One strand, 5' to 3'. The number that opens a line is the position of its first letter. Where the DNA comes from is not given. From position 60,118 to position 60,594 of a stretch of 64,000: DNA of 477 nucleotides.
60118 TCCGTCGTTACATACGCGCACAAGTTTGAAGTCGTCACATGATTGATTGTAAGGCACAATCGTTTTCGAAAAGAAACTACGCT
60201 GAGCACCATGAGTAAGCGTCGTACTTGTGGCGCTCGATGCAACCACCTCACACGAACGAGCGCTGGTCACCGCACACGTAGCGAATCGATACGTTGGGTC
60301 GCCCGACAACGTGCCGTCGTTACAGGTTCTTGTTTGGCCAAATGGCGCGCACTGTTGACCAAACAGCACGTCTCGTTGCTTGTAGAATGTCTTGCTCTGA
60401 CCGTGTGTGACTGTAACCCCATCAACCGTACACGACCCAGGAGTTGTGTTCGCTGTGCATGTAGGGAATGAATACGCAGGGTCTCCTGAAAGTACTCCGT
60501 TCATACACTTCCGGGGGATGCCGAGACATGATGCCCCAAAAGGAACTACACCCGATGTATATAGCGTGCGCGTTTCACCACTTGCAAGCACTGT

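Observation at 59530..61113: Six tandem four-cysteine repeats of about 60 aa within one secreted protein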

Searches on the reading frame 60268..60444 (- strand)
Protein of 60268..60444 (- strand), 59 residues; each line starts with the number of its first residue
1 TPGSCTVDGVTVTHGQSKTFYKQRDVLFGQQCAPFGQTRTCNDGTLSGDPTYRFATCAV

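Call 17: search_solved_structures(query=A1, max_evalue=10, show_alignments=3)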
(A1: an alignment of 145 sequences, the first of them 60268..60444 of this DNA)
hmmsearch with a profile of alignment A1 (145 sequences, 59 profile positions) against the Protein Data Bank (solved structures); distinct sequences matched with E-value up to 10: 0.
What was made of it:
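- Tried and rejected: A profile search of PDB sequences gave zero hits at E <= 10 (call 17).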

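Call 22: predict_structure(alignment_id=A1)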
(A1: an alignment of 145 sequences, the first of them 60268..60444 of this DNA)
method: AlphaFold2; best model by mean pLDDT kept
length: 59 residues; sequences in the alignment: 145
mean_pLDDT: 96.5   pTM: 0.77
mean pLDDT of the five models: 96.5, 95.1, 95.1, 94.2, 93.2
residues with pLDDT >= 90: 57; 70-90: 2; 50-70: 0; < 50: 0
segments of 3 or more residues with pLDDT < 50: none
pLDDT, mean of each block of 10 residues (from residue 1): 94 98 97 97 97 97
secondary structure, 60 per line:
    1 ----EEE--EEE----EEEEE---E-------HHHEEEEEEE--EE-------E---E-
elements in order: E5-7 E10-12 E17-21 E36-42
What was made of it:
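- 60268..60444 (-): Repeat 2, residues 224-282 (26/8/15), the copy modelled alone. AlphaFold pLDDT 96.5 (call 22).
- Discrete modules: the single-repeat model has pLDDT 96.5 (call 22).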

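Call 25: fold_search(model_id=the predicted structure, library=pdb)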
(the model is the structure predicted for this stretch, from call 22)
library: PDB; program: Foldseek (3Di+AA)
matches with E <= 10: 49; with E <= 0.001: 0
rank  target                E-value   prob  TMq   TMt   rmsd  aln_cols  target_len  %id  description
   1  9oz6_A                5.0e-01  0.75  0.48  0.65   4.1        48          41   21  Cryo-EM structure of 1:1 chicken ROS1 and chicken NEL complex. (released 2026-02-25)
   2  2l27_MODEL_1_A        1.4e+00  0.13  0.40  0.31   6.9        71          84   14  NMR Structure of the ECD1 of CRF-R1 in complex with a peptide agonist (released 2010-09-01)
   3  5l36_B                1.7e+00  0.03  0.21  0.12  13.4        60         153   15  Crystal Structure of a human FasL mutant in complex with human DcR3 (released 2016-09-07)
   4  6v09_A                1.8e+00  0.15  0.41  0.10   6.4        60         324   15  Crystal structure of human recombinant Beta-2 glycoprotein I short tag (ST-B2GPI) (released 2020-06-17)
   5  8q5r_B                1.9e+00  0.20  0.44  0.17   6.4        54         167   18  HpARI bound to mouse IL-33 (released 2024-05-08)
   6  1g4f_MODEL_1_A        1.9e+00  0.14  0.41  0.30   6.3        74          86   16  NMR STRUCTURE OF THE FIFTH DOMAIN OF HUMAN BETA2-GLYCOPROTEIN I (released 2000-11-15)
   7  2mhp_MODEL_1_A        2.2e+00  0.38  0.43  0.26   2.5        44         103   14  Solution structure of the major factor VIII binding region on von Willebrand factor (released 2014-05-14)
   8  3eht_A                2.8e+00  0.12  0.42  0.08   5.2        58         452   14  Crystal structure of the extracellular domain of human corticotropin releasing factor receptor type 1 (CRFR1) in compl (released 2008-09-30)
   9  7kg4_A                2.8e+00  0.09  0.38  0.09   6.7        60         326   17  Recombinant Beta-2-Glycoprotein I antibody recognition loop mutant (released 2021-10-20)
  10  6n29_B                3.0e+00  0.35  0.50  0.07   4.7        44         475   18  Crystal structure of monomeric von Willebrand Factor D`D3 assembly (released 2019-01-23)
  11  6n29_A                3.0e+00  0.20  0.49  0.07   6.5        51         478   20  Crystal structure of monomeric von Willebrand Factor D`D3 assembly (released 2019-01-23)
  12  3op8_A                3.0e+00  0.09  0.38  0.28   6.3        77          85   17  Crystal structure of the domain V from beta2-glycoprotein I (released 2011-01-05)
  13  3ehs_A                3.0e+00  0.08  0.35  0.07   5.4        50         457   14  Crystal structure of the extracellular domain of human corticotropin releasing factor receptor type 1 (CRFR1) (released 2008-09-30)
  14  4msv_B                3.2e+00  0.02  0.21  0.12  13.5        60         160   15  Crystal structure of FASL and DcR3 complex (released 2013-11-27)
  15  4kgq_D                3.2e+00  0.02  0.21  0.12  13.4        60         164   15  Crystal structure of a human light loop mutant in complex with dcr3 (released 2013-07-10)
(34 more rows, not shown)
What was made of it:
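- Closest known: vWC and fibronectin type I small disulfide beta modules. Same: FnI pairs align at rmsd 2.2 A over 49 columns (call 25).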

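Call 51: search_protein_representatives(alignment_id=A1)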
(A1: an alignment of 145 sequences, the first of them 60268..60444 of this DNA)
Query: 145 sequences, 59 profile positions. Proteins with E-value up to 0.001 (for the whole library): 3844; up to 1e-10: 2480; up to 1e-30: 929. The best 150 are listed.
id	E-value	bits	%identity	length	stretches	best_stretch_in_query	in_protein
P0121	0.0e+00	1329.1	-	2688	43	8-59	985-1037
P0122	1.1e-284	935.0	-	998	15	2-58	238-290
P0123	3.6e-223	738.0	-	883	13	1-58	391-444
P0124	1.6e-209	694.3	-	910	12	1-59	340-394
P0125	6.5e-209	692.4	-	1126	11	2-58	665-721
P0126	6.7e-207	685.9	-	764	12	1-58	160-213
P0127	4.8e-204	676.8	-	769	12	2-58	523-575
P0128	6.5e-200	663.6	-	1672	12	2-58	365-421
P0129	8.4e-193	640.8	-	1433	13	2-59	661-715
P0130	2.6e-192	639.2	-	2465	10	2-57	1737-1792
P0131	3.7e-190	632.3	-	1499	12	1-59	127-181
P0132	1.7e-183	611.0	-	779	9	2-59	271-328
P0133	7.8e-179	596.0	-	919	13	3-58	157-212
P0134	8.5e-179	595.9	-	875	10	1-58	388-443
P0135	2.4e-177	591.3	-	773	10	3-59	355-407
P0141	4.2e-167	558.5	-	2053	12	2-59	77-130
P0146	4.4e-152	510.4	-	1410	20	4-57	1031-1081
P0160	1.7e-134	454.0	-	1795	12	3-58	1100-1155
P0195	8.6e-120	406.9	-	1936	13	9-59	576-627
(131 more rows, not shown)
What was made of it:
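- Family size: 3,844 cluster representatives at E <= 1e-3 and 2,480 at E <= 1e-10, with up to 43 copies per protein (call 51).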

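Call 52: search_protein_families(library=pfam, proteins=[P0128, P0130, P0141, P0160, P0195], max_evalue=0.001)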
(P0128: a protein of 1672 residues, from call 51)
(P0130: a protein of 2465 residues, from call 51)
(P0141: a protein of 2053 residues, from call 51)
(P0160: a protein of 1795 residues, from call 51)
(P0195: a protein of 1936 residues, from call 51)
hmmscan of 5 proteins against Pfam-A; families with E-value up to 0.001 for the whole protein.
P0128 (1672 aa): 2 families
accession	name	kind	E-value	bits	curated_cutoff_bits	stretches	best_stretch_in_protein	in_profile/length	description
PF13946.11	DUF4214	-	4.6e-11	43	23.2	1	1568-1630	5-71/72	Domain of unknown function (DUF4214)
PF01471.23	PG_binding_1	-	2.3e-09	37.7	23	1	10-56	2-47/57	Putative peptidoglycan binding domain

P0130 (2465 aa): 3 families
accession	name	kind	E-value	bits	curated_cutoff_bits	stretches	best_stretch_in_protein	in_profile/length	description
PF01471.23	PG_binding_1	-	8.6e-21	74.3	23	2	2292-2356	1-56/57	Putative peptidoglycan binding domain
PF03629.24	SASA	-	2.1e-12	47.6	24.8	1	1240-1476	2-222/226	Carbohydrate esterase, sialic acid-specific acetylesterase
PF20736.2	Glyco_hydro127M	-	0.00051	20.5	24.2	0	527-577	20-67/95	Beta-L-arabinofuranosidase, GH127 middle domain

P0141 (2053 aa): 5 families
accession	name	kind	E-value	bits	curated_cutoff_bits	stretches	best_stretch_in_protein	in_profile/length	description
PF15902.12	Sortilin-Vps10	-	7.2e-20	71.6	33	4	1386-1454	2-70/446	Sortilin, neurotensin receptor 3,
PF14870.12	PSII_BNR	-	6.7e-11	42.4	27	1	1794-1971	37-204/303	Photosynthesis system II assembly factor YCF48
PF23414.1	Beta-prop_EML_2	-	1.5e-07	31.5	90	1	1896-1980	24-107/266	Echinoderm microtubule-associated protein second beta-propeller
PF24316.1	Tli3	-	0.00021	22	27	0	1319-1367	60-107/129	T6SS Tli3 immunity protein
PF25174.1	Beta-prop_THOC3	-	0.00058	19.4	305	1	1807-1986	74-243/272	THOC3 beta-propeller domain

P0160 (1795 aa): 1 family
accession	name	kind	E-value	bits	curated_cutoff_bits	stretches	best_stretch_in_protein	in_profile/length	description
PF01033.22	Somatomedin_B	-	3.1e-08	34.2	23.1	1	1512-1548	2-38/40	Somatomedin B domain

P0195 (1936 aa): 2 families
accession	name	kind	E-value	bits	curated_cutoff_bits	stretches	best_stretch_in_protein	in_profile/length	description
PF18989.5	DUF5722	-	4.3e-24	85.6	30.5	1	886-1164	108-374/393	Family of unknown function (DUF5722)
PF18885.6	DUF5648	-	2.4e-15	57.4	25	0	1403-1440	80-114/134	Domain of unknown function (DUF5648)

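Call 53: list_cluster_members(proteins=[P0121, P0122, P0123, P0125, P0128, P0130, P0141, P0146, P0160, P0195])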
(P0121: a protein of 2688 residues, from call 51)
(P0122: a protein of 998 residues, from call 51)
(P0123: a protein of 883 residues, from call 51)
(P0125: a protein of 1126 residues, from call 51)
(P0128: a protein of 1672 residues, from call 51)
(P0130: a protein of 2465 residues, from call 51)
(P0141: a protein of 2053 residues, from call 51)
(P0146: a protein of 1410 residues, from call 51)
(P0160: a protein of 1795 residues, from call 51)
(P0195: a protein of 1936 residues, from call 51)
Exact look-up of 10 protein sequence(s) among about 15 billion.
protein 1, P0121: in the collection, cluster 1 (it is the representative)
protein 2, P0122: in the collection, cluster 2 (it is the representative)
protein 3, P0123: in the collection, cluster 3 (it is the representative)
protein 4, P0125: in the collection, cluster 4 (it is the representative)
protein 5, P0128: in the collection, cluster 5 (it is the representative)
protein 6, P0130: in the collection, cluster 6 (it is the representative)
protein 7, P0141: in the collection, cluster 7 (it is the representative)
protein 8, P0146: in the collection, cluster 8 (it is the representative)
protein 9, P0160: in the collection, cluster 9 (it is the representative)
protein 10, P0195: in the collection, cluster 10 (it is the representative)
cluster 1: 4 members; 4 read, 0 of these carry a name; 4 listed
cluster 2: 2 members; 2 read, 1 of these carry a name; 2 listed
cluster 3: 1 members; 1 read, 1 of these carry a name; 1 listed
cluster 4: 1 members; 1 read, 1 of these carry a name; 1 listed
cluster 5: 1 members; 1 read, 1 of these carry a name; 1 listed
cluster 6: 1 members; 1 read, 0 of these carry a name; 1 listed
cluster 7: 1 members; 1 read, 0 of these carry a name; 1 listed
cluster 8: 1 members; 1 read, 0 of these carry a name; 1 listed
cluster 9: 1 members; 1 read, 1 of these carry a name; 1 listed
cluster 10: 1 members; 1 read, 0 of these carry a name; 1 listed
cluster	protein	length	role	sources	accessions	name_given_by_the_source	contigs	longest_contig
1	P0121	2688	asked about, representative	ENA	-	-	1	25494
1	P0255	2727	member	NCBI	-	-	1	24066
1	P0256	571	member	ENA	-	-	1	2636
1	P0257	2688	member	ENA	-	-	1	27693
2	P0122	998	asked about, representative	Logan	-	-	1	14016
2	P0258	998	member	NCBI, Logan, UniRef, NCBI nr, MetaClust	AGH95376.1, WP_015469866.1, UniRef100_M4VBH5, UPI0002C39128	hypothetical protein [Pseudobdellovibrio exovorus] | Uncharacterized protein n=1 Tax=Pseudobdellovibrio exovorus JSS TaxID=1184267 ... | status=active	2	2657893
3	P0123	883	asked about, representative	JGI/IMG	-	hypothetical protein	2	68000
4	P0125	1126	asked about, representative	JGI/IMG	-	peptidoglycan hydrolase-like protein with peptidoglycan-binding domain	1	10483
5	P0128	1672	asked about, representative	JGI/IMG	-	peptidoglycan hydrolase-like protein with peptidoglycan-binding domain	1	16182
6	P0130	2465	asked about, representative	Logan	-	-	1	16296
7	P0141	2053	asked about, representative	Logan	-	-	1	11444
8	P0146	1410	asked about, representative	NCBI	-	-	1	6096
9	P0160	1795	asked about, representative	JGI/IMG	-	hypothetical protein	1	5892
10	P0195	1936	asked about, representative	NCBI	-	-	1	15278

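Call 58: search_protein_families(library=pfam, alignment_id=A4, max_evalue=0.0001)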
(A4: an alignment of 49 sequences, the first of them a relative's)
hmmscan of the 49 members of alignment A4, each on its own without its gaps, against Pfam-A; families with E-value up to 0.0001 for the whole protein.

A. member 1, P0219 (2173 aa): 3 families
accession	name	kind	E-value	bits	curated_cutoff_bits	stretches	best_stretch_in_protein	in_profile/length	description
PF09479.16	Flg_new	-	1.6e-36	124.7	27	3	780-850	1-65/65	Listeria-Bacteroides repeat domain (List_Bact_rpt)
PF18998.6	Flg_new_2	-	1.7e-09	38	23.6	1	126-188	2-71/73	Divergent InlB B-repeat domain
PF12733.13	Cadherin-like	-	4.7e-08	33.8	24.2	1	39-119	8-88/89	Cadherin-like beta sandwich domain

B. families by the number of members that match (of 49 scanned): 28 families (the first 25 are shown)
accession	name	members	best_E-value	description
PF01471.23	PG_binding_1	12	5.1e-21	Putative peptidoglycan binding domain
PF25390.1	WD40_RLD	3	9e-72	RCC1-like domain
PF13540.12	RCC1_2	3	8.8e-54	Regulator of chromosome condensation (RCC1) repeat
PF00415.24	RCC1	3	3.1e-49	Regulator of chromosome condensation (RCC1) repeat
PF18911.6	PKD_4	2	1.9e-08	PKD domain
PF00801.26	PKD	2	4e-08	PKD domain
PF14870.12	PSII_BNR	2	7.4e-06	Photosynthesis system II assembly factor YCF48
PF03382.20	DUF285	1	4.1e-86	Mycoplasma protein of unknown function, DUF285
PF09479.16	Flg_new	1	1.6e-36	Listeria-Bacteroides repeat domain (List_Bact_rpt)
PF03629.24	SASA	1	3.3e-17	Carbohydrate esterase, sialic acid-specific acetylesterase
PF02012.26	BNR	1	5.7e-15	BNR/Asp-box repeat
PF15902.12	Sortilin-Vps10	1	3.6e-13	Sortilin, neurotensin receptor 3,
PF25384.1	Alsin_RLD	1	4.6e-10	Alsin RCC1-like domain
PF13229.12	Beta_helix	1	8.1e-10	Right handed beta helix region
PF01391.23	Collagen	1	9.8e-10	Collagen triple helix repeat (20 copies)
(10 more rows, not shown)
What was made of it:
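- The module co-occurs equally with non-glycan modules such as RCC1, collagen and PKD (call 58).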

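Call 73: search_protein_families(library=ncbifam, proteins=[P0258], max_evalue=0.1)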
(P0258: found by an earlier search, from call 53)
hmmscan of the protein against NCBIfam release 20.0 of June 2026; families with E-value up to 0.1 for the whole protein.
P0258 (998 aa): 0 families

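Call 74: search_protein_families(library=pfam, proteins=[P0258, P0121], max_evalue=1)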
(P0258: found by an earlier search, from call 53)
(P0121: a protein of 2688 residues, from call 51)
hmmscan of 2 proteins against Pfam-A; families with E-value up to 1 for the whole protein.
P0258 (998 aa): 0 families

P0121 (2688 aa): 3 families
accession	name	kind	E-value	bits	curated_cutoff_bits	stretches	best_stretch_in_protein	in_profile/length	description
PF19035.6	TSP1_CCN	-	9e-10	39.1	27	0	1007-1020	28-41/44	CCN3 Nov like TSP1 domain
PF13577.12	SnoaL_4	-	0.0032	17.9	24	1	482-565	15-94/126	SnoaL-like domain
PF11512.13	Atu4866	-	0.02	15.7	25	0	2456-2491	34-69/75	Agrobacterium tumefaciens protein Atu4866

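Call 84: fold_search(model_id=the predicted structure, library=viral)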
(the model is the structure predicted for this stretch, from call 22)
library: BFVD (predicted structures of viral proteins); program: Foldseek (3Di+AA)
matches with E <= 10: 37; with E <= 0.001: 0
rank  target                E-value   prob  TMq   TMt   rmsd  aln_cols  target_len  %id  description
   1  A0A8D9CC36            2.2e+00  0.13  0.36  0.14   3.1        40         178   15  Uncharacterized protein [uncultured marine phage]
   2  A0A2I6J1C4            2.3e+00  0.04  0.22  0.07  10.2        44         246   20  Major core protein OPG129 [Vaccinia virus]
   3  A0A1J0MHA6            2.3e+00  0.02  0.18  0.11   7.5        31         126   26  Uncharacterized protein [Klebsiella phage KPV15]
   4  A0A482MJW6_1          2.8e+00  0.03  0.24  0.03  14.1        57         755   10  Uncharacterized protein [Nodularia phage vB_NspS-kac68v162]
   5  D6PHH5                4.2e+00  0.07  0.33  0.07   8.9        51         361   24  (no name in the UniProt tables at hand)
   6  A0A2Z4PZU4            4.2e+00  0.04  0.20  0.04   8.1        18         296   17  (no name in the UniProt tables at hand)
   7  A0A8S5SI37            5.1e+00  0.07  0.36  0.30   6.2        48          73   12  Uncharacterized protein [Siphoviridae sp. ctBCr48]
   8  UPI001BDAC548         5.1e+00  0.04  0.29  0.23   6.5        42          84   12  (no name look-up for this kind of identifier)
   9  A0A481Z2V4            5.1e+00  0.04  0.22  0.02   3.9        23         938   13  RecD helicase /ATP-dependent exoDNAse [Pithovirus LCPAC101]
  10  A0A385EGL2            5.1e+00  0.02  0.21  0.19   6.9        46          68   13  Uncharacterized protein [Caulobacter phage CcrSC]
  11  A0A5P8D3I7            5.5e+00  0.02  0.26  0.11   6.7        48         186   14  (no name in the UniProt tables at hand)
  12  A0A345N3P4            5.5e+00  0.01  0.20  0.07  10.9        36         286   14  (no name in the UniProt tables at hand)
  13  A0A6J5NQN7            6.3e+00  0.06  0.35  0.18   6.1        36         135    6  Uncharacterized protein [uncultured Caudovirales phage]
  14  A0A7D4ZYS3            6.3e+00  0.06  0.35  0.07   5.1        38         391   26  Putative nuclease domain protein [Vesanto virus]
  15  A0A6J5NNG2            6.7e+00  0.01  0.19  0.10   9.9        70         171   17  DUF7246 domain-containing protein [uncultured Caudovirales phage]
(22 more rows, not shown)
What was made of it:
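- Tried and rejected: Foldseek of the single module against PDB (call 25) and viral BFVD (call 84) found nothing at E < 0.5.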
